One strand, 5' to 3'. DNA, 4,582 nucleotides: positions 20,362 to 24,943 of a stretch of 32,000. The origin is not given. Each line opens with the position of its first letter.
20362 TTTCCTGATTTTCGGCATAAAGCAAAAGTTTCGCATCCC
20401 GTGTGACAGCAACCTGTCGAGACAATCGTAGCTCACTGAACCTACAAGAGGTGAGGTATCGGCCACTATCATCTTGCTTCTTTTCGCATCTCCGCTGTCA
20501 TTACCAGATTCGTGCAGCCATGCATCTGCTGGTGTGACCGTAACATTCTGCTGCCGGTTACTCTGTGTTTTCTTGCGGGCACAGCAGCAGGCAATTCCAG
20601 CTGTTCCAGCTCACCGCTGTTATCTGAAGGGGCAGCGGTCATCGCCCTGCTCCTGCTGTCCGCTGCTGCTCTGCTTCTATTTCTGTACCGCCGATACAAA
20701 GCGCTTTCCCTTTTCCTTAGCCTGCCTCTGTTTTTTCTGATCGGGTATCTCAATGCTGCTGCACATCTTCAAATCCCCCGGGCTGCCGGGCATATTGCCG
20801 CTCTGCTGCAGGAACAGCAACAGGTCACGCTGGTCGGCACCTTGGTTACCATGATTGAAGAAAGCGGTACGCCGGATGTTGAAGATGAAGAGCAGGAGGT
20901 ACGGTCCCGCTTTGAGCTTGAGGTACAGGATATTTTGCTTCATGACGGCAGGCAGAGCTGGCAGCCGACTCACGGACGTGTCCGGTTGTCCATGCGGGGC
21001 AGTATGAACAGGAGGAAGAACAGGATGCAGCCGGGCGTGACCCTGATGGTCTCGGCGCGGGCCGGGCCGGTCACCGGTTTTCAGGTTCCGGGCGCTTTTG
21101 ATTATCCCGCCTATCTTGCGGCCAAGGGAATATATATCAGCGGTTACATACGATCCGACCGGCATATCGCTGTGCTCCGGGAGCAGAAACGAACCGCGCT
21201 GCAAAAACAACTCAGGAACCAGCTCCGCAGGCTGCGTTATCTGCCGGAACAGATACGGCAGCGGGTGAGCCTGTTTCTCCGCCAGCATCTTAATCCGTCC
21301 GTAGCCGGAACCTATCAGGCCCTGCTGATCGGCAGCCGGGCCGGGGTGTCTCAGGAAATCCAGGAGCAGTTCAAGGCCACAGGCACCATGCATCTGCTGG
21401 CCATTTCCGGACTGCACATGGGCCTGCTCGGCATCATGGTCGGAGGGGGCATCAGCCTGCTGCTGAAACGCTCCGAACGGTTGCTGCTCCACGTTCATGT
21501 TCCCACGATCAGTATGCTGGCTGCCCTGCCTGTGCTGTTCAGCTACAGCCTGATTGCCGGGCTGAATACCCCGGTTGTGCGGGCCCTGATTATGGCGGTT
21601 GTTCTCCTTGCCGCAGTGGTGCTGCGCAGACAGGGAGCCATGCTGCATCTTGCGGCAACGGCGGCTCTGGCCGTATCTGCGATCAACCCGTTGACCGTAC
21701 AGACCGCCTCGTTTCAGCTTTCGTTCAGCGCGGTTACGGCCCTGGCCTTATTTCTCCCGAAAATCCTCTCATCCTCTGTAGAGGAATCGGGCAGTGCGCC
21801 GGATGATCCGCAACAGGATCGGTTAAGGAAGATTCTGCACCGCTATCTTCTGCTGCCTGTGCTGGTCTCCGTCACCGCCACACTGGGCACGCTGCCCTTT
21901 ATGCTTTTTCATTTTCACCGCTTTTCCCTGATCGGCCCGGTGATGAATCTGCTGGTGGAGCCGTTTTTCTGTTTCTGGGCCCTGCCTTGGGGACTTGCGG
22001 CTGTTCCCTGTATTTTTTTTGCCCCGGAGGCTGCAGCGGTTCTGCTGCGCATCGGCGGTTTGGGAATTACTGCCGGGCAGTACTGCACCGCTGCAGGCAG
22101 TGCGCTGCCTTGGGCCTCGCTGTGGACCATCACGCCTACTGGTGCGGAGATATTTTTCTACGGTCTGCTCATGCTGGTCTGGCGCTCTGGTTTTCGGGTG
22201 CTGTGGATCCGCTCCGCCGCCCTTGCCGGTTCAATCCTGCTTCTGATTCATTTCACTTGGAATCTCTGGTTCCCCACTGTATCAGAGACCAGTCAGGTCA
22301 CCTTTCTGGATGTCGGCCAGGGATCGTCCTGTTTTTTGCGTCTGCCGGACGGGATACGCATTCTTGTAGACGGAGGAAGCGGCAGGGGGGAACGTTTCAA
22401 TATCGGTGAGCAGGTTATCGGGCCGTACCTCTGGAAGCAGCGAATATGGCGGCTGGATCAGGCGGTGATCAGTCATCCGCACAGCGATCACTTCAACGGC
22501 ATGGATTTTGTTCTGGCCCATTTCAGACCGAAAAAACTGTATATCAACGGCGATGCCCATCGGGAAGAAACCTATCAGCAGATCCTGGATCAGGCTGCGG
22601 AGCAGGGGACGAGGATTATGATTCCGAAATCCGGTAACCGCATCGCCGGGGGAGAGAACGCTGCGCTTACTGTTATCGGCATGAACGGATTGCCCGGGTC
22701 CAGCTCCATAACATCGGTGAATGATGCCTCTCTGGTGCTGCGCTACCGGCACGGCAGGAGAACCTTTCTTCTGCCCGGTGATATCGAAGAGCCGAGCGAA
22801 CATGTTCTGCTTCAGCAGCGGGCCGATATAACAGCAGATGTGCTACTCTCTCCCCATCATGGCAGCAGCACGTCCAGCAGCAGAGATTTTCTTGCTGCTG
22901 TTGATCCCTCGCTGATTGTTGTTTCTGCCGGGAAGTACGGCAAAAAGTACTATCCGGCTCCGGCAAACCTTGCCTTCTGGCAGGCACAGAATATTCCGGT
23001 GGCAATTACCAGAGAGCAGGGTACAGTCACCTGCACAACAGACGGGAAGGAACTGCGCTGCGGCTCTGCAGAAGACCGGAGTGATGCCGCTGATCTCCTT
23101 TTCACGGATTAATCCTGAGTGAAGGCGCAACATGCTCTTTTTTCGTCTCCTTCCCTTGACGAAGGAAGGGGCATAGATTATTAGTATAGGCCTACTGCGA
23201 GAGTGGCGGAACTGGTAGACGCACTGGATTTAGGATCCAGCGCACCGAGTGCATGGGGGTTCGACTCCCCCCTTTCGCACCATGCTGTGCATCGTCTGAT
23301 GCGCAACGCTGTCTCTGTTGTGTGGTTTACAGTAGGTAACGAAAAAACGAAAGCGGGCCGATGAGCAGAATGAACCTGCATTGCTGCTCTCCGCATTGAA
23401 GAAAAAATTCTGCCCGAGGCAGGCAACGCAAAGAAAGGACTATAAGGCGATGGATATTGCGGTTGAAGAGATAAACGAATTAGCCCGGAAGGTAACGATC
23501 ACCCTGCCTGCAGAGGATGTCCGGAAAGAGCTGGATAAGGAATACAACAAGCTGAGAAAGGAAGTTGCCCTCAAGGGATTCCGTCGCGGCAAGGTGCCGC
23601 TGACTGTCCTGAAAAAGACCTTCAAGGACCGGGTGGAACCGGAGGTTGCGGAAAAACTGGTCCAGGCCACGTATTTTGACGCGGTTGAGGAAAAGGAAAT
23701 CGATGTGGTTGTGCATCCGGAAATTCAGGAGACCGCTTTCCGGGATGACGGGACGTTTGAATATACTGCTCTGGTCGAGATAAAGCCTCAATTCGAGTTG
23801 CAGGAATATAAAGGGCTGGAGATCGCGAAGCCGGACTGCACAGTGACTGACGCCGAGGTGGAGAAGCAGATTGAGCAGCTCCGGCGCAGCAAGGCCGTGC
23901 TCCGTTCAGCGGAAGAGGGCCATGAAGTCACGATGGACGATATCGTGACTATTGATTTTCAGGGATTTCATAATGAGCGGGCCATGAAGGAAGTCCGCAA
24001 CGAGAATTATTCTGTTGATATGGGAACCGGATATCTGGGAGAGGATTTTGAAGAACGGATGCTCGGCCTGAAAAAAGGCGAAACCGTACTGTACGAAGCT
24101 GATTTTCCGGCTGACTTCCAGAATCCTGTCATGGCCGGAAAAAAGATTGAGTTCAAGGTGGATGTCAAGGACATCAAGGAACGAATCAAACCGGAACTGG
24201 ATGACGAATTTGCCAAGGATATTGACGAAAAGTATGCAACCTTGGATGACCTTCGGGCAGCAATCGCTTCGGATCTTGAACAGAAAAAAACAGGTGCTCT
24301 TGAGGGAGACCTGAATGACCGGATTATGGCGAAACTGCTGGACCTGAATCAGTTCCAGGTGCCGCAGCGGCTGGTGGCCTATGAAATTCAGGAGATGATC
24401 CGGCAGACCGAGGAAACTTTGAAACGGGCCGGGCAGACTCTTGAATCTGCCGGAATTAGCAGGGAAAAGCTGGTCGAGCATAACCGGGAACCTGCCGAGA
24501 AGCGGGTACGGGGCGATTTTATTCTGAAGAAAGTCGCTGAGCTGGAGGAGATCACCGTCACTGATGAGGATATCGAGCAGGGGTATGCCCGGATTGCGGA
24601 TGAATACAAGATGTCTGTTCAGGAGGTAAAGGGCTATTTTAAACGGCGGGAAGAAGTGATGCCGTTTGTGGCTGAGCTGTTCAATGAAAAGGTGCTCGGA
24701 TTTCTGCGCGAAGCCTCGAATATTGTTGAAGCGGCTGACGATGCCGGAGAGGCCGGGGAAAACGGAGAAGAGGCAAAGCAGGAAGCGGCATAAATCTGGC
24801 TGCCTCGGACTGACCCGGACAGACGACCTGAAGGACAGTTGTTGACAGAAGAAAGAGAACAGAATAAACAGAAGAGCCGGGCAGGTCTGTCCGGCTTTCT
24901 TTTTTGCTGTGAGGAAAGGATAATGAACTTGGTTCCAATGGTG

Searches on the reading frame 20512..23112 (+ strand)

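Call 65: search_protein_families(library=pfam, proteins=[window:20512-23112:+], max_evalue=0.001)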
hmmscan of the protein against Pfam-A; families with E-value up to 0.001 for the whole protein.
window:20512-23112:+ (866 aa): 4 families
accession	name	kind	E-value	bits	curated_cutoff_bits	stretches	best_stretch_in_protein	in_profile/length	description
PF03772.21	Competence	-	7.8e-54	183.3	23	1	271-556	1-262/270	Competence protein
PF13567.11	DUF4131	-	2.7e-26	92.7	31.6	1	43-217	8-163/165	Domain of unknown function (DUF4131)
PF00753.33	Lactamase_B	-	5e-13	49.9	22.7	1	600-800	2-190/196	Metallo-beta-lactamase superfamily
PF12706.13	Lactamase_B_2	-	5e-05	23.4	27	1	616-774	2-160/200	Beta-lactamase superfamily domain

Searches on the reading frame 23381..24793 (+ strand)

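Call 65: search_protein_families(library=pfam, proteins=[window:23381-24793:+], max_evalue=0.001)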
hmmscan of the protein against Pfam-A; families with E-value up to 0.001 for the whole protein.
window:23381-24793:+ (470 aa): 3 families
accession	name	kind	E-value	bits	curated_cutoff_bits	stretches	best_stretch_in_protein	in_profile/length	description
PF05697.18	Trigger_N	-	1.1e-40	139.7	22.2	1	24-167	1-144/144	Bacterial trigger factor protein (TF)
PF05698.19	Trigger_C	-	8.6e-31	107.6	22.7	1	287-442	1-160/162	Bacterial trigger factor protein (TF) C-terminus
PF00254.34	FKBP_C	-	8e-06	26.5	21.1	1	183-261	5-92/94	FKBP-type peptidyl-prolyl cis-trans isomerase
